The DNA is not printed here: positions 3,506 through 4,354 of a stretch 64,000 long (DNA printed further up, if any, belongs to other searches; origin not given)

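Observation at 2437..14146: Exosortase F pair embedded in a PglC/PglD/PglE/PglF-type amino-sugar operon together with a giant T9SS adhesin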

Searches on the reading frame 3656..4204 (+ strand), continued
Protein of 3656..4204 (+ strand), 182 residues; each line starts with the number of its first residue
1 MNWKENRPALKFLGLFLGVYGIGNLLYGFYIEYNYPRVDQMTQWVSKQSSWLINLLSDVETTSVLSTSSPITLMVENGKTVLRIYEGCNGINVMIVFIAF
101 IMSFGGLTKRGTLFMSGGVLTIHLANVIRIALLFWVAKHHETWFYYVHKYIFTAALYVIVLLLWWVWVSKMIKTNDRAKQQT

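Call 38: find_encoding_contigs(protein=P0361, flank=10000, max_places=4)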
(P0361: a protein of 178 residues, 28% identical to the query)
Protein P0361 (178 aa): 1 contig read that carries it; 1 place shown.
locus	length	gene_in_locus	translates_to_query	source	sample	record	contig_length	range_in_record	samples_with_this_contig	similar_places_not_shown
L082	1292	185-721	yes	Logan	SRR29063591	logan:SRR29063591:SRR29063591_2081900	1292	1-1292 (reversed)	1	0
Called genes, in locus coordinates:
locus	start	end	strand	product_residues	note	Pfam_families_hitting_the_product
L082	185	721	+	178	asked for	-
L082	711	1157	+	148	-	-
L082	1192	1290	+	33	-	?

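Call 39: find_encoding_contigs(protein=P0309, flank=10000, max_places=4)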
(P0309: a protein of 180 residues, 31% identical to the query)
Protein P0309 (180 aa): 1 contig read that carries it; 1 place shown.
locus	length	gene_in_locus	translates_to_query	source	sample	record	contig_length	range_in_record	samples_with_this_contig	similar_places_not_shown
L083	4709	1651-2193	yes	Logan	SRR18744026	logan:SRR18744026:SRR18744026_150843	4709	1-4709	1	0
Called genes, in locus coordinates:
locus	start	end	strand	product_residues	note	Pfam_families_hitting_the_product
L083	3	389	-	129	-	?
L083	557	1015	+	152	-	PF13648:Lipocalin_4 (weak)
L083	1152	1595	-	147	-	PF01590:GAF, PF13185:GAF_2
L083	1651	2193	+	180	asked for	PF09721:Exosortase_EpsH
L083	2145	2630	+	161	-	-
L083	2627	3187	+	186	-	PF01300:Sua5_yciO_yrdC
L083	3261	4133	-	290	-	PF01346:FKBP_N, PF00254:FKBP_C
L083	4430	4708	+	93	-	?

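Call 42: find_related_loci(query=A3, collection=metagenome_contigs, flank=10000)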
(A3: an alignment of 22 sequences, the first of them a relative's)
Query A3 (178 aa) in metagenome_contigs; peptide patterns used: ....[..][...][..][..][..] (x = any residue, [..] = any of these).
600 stretches matched a pattern (row limit reached: there are more); 574 encode a relative of the query (tblastn E <= 1e-3); the best 80 are kept; 80 distinct loci.
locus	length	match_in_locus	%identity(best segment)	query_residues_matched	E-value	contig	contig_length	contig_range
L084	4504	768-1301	44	1-176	2e-50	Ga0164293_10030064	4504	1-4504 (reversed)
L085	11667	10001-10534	44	1-176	9e-51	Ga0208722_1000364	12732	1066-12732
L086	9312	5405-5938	46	1-178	2e-50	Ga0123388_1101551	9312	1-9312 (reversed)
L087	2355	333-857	48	1-175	4e-50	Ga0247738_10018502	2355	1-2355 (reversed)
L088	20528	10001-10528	47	1-174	4e-50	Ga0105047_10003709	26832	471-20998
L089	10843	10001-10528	46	1-174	1e-49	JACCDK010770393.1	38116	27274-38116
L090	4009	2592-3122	49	1-175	1e-49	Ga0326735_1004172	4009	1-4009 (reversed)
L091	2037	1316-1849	45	1-178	8e-50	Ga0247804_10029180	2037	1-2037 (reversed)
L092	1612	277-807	47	1-175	2e-50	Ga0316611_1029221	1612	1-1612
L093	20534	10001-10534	46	1-178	4e-49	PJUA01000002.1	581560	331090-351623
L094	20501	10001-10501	50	10-174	3e-49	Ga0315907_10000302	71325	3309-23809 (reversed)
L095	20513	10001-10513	47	8-178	6e-49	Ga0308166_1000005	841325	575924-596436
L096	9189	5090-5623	45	1-178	6e-49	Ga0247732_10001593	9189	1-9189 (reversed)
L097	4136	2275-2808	46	1-178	6e-49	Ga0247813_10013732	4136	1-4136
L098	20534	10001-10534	47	1-178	6e-49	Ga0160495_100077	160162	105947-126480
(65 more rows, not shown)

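Call 46: find_encoding_contigs(protein=P0001, flank=10000, max_places=3)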
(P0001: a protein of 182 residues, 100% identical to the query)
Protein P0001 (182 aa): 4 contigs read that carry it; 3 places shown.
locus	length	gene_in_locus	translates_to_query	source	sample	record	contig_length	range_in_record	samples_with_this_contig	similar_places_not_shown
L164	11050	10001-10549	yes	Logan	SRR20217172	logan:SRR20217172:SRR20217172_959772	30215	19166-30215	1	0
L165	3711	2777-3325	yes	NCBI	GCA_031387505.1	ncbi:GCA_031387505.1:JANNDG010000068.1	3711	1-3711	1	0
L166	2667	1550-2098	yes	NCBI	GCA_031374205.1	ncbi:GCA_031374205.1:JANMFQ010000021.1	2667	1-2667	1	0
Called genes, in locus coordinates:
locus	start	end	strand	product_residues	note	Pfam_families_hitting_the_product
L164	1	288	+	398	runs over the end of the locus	PF13579:Glyco_trans_4_4, PF00534:Glycos_transf_1, PF13692:Glyco_trans_1_4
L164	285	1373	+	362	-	PF02350:Epimerase_2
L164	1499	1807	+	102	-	PF21956:DUF6922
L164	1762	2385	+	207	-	PF08843:AbiEii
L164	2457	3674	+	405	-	PF00155:Aminotran_1_2 (faint), PF01041:DegT_DnrJ_EryC1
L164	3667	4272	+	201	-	PF02397:Bac_transf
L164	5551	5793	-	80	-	-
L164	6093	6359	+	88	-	PF01527:HTH_Tnp_1, PF13384:HTH_23 (weak), PF13551:HTH_29 (weak)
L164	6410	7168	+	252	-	PF13276:HTH_21 (weak), PF00665:rve, PF13683:rve_3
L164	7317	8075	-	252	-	-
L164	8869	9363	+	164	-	PF02397:Bac_transf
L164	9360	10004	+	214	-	PF17836:PglD_N, PF25087:GMPPB_C (faint), PF25084:LbH_EIF2B (faint), PF00132:Hexapep, PF14602:Hexapep_2 (weak)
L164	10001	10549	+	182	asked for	PF09721:Exosortase_EpsH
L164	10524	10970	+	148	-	-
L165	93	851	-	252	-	-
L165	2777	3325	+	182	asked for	PF09721:Exosortase_EpsH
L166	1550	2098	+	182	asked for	PF09721:Exosortase_EpsH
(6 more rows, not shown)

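Call 50: search_protein_families(library=ncbifam, proteins=[L016:15605-15820:+, L053:18284-18526:+, L041:16893-17087:+, L074:18258-18434:+, L075:17223-17396:+, L079:17069-17281:+, L026:17036-17257:+, L038:7612-7794:+, L030:7557-7760:+, L010:9186-9383:+], max_evalue=10)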
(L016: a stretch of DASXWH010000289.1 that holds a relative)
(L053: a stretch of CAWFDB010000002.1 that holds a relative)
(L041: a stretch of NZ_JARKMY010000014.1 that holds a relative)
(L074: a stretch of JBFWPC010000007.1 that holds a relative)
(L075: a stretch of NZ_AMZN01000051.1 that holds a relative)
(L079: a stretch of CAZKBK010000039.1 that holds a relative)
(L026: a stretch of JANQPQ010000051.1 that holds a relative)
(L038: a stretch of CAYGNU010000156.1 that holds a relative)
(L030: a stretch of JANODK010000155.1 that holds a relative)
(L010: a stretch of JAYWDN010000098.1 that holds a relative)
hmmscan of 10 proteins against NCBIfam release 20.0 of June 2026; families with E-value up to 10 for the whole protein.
L016:15605-15820:+ (72 aa): 1 family
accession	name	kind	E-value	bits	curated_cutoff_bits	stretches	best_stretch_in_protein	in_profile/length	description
TIGR01167.1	LPXTG_anchor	domain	0.15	12.7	15.9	1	43-61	14-31/34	LPXTG cell wall anchor domain-containing protein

L053:18284-18526:+ (81 aa): 0 families

L041:16893-17087:+ (65 aa): 2 families
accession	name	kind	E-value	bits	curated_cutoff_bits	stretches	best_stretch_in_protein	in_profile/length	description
NF046080.1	PID_CTERM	domain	0.0057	16.5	26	1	43-57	10-24/25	PID-CTERM protein-sorting domain-containing protein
NF050011.2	PFE_CTERM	equivalog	0.17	12.5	24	1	43-57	12-26/28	PFE-CTERM domain-containing protein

L074:18258-18434:+ (59 aa): 2 families
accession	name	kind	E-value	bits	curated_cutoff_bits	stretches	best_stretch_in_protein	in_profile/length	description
NF046080.1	PID_CTERM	domain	0.0072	16.2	26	1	36-56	5-25/25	PID-CTERM protein-sorting domain-containing protein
NF050011.2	PFE_CTERM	equivalog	8.2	7.1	24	1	41-57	12-28/28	PFE-CTERM domain-containing protein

L075:17223-17396:+ (58 aa): 1 family
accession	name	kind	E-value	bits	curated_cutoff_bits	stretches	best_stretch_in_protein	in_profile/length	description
NF046080.1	PID_CTERM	domain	0.014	15.3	26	1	34-53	5-24/25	PID-CTERM protein-sorting domain-containing protein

L079:17069-17281:+ (71 aa): 1 family
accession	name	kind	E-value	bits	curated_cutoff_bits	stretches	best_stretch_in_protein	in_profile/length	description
NF046080.1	PID_CTERM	domain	0.035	14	26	1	51-66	9-24/25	PID-CTERM protein-sorting domain-containing protein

L026:17036-17257:+ (74 aa): 2 families
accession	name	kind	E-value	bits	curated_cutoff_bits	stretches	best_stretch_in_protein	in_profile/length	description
NF046080.1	PID_CTERM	domain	2.8e-05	23.9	26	1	52-70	6-24/25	PID-CTERM protein-sorting domain-containing protein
NF050011.2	PFE_CTERM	equivalog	0.086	13.5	24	1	56-71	12-27/28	PFE-CTERM domain-containing protein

L038:7612-7794:+ (61 aa): 2 families
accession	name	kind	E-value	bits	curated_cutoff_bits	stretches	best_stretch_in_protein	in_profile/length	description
NF046080.1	PID_CTERM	domain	0.011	15.6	26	1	39-59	5-25/25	PID-CTERM protein-sorting domain-containing protein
NF050011.2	PFE_CTERM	equivalog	4.9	7.9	24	1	44-59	12-27/28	PFE-CTERM domain-containing protein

L030:7557-7760:+ (68 aa): 0 families

L010:9186-9383:+ (66 aa): 0 families

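Call 64: find_encoding_contigs(protein=P0382, flank=8000, max_places=2)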
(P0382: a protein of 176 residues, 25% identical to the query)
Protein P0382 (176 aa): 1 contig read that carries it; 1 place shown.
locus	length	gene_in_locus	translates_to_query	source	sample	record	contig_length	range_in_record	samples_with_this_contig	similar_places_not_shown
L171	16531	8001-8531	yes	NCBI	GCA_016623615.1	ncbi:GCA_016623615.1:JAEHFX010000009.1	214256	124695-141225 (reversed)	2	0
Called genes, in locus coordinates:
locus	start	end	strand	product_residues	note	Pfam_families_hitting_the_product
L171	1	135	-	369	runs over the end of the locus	PF00583:Acetyltransf_1, PF13527:Acetyltransf_9 (faint), PF13673:Acetyltransf_10 (weak), PF13508:Acetyltransf_7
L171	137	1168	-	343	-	PF01522:Polysacc_deac_1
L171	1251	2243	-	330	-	PF20030:bpMoxR, PF07726:AAA_3, PF07728:AAA_5, PF17863:AAA_lid_2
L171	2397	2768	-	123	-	PF04342:DMT_6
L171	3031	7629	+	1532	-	PF00041:fn3, PF06051:DUF928 (faint), PF16656:Pur_ac_phosph_N (faint), PF00041:fn3, PF18962:Por_Secre_tail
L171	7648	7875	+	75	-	PF28310:PID_CTERM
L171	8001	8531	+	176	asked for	PF09721:Exosortase_EpsH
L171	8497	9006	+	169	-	-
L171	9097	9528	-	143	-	-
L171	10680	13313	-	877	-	PF01624:MutS_I, PF05188:MutS_II, PF05192:MutS_III, PF05190:MutS_IV, PF00488:MutS_V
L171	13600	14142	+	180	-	PF00588:SpoU_methylase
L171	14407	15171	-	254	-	PF03741:TerC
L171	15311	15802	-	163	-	PF04461:YajQ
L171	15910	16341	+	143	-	PF00583:Acetyltransf_1, PF13673:Acetyltransf_10, PF13508:Acetyltransf_7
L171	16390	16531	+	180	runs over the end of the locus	PF08212:Lipocalin_2, PF00061:Lipocalin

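Call 65: find_encoding_contigs(protein=P0252, flank=10000, max_places=2)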
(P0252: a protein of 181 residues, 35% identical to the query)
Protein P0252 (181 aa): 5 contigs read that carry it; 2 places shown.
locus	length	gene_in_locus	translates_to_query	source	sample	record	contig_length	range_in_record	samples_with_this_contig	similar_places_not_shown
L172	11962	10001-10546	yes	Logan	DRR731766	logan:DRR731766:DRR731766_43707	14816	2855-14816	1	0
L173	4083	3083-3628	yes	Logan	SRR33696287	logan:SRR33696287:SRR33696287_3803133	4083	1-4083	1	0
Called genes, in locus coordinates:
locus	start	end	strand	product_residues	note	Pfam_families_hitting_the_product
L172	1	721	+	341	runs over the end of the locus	PF08443:RimK (faint)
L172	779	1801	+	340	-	PF13439:Glyco_transf_4 (weak), PF20706:GT4-conflict (weak), PF00534:Glycos_transf_1, PF13692:Glyco_trans_1_4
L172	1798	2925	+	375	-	PF00534:Glycos_transf_1, PF13692:Glyco_trans_1_4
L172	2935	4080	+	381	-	-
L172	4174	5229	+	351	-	PF01073:3Beta_HSD, PF01370:Epimerase, PF02719:Polysacc_synt_2, PF04321:RmlD_sub_bind, PF16363:GDP_Man_Dehyd, PF07993:NAD_binding_4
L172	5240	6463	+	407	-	PF00534:Glycos_transf_1, PF13692:Glyco_trans_1_4, PF13524:Glyco_trans_1_2 (weak)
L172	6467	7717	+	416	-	PF00501:AMP-binding (weak), PF27533:CapK_C (weak)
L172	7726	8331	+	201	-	PF02397:Bac_transf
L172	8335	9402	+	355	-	-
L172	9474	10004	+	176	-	PF25084:LbH_EIF2B (faint), PF25087:GMPPB_C (faint), PF00132:Hexapep, PF14602:Hexapep_2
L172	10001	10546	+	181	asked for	PF09721:Exosortase_EpsH (weak)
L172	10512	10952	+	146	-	-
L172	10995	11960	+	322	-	?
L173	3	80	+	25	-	?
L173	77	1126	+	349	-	PF21360:PylC-like_N (faint)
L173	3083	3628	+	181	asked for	PF09721:Exosortase_EpsH (weak)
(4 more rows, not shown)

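Call 69: find_encoding_contigs(protein=P0325, flank=8000, max_places=2)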
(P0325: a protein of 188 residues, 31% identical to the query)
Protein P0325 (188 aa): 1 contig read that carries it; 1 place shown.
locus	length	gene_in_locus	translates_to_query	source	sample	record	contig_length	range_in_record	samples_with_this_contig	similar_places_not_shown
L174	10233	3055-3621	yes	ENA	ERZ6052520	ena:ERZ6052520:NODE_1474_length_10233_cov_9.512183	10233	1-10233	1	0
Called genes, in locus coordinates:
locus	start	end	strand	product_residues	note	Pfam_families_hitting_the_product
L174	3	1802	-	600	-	?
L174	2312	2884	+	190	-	PF28310:PID_CTERM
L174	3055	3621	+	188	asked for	PF09721:Exosortase_EpsH (weak)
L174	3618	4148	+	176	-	-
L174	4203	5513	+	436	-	PF03721:UDPG_MGDP_dh_N, PF00984:UDPG_MGDP_dh, PF03720:UDPG_MGDP_dh_C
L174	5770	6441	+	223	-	PF28310:PID_CTERM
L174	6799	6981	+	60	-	-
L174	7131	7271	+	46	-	-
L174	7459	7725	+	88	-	-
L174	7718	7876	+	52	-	-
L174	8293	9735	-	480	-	PF14052:Caps_assemb_Wzi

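Call 70: find_encoding_contigs(protein=P0374, flank=8000, max_places=2)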
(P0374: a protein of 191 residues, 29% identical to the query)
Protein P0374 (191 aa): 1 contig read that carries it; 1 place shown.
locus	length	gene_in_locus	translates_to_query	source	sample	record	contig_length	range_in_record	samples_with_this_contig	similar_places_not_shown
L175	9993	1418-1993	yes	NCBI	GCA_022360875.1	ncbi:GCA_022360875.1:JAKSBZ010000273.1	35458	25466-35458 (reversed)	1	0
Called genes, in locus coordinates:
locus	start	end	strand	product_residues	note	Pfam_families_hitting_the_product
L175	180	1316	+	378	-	PF00534:Glycos_transf_1, PF13692:Glyco_trans_1_4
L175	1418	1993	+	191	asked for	PF09721:Exosortase_EpsH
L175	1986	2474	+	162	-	-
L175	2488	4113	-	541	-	-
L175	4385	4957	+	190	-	PF00132:Hexapep (faint)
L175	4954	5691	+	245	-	PF00535:Glycos_transf_2, PF10111:Glyco_tranf_2_2 (faint), PF13641:Glyco_tranf_2_3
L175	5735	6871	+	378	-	PF00953:Glycos_transf_4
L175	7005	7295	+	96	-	-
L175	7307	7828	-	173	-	PF16271:DUF4924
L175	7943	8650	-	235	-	PF13500:AAA_26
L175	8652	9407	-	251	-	PF13489:Methyltransf_23 (weak), PF13847:Methyltransf_31 (faint), PF08241:Methyltransf_11, PF08242:Methyltransf_12 (weak), PF13649:Methyltransf_25 (weak)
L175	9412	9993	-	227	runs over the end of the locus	PF04301:BioG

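Call 74: search_solved_structures(query=A1, max_evalue=1)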
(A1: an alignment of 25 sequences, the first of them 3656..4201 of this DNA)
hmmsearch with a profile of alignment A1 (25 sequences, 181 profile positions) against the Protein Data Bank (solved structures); distinct sequences matched with E-value up to 1: 2.
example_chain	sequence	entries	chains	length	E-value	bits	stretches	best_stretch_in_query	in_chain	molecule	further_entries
7dfx_A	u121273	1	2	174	0.67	12.6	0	17-69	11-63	DAC domain-containing protein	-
7dg0_A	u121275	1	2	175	0.68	12.6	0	17-69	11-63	DAC domain-containing protein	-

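Call 86: search_protein_families(library=pfam, proteins=[L171:7648-7872:+, L174:2312-2881:+, L174:5770-6438:+, L026:17036-17257:+, L074:18258-18434:+, L038:7612-7794:+, L001:17119-17307:+, L011:18033-18215:+, L075:17223-17396:+], max_evalue=10)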
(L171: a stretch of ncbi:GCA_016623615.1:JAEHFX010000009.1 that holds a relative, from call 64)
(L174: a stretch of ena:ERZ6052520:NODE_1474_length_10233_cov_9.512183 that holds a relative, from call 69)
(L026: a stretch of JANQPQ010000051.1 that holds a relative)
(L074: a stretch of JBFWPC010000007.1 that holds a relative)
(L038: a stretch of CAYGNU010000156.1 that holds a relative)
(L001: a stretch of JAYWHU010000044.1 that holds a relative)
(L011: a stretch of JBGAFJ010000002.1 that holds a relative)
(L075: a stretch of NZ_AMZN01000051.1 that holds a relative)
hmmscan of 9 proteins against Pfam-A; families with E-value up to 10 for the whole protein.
L171:7648-7872:+ (75 aa): 0 families

L174:2312-2881:+ (190 aa): 0 families

L174:5770-6438:+ (223 aa): 0 families

L026:17036-17257:+ (74 aa): 0 families

L074:18258-18434:+ (59 aa): 0 families

L038:7612-7794:+ (61 aa): 1 family
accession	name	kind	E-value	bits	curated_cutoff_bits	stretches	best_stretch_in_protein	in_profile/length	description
PF15746.10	TMEM215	-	0.28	11.1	27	1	6-21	16-31/225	TMEM215 family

L001:17119-17307:+ (63 aa): 0 families

L011:18033-18215:+ (61 aa): 0 families

L075:17223-17396:+ (58 aa): 0 families
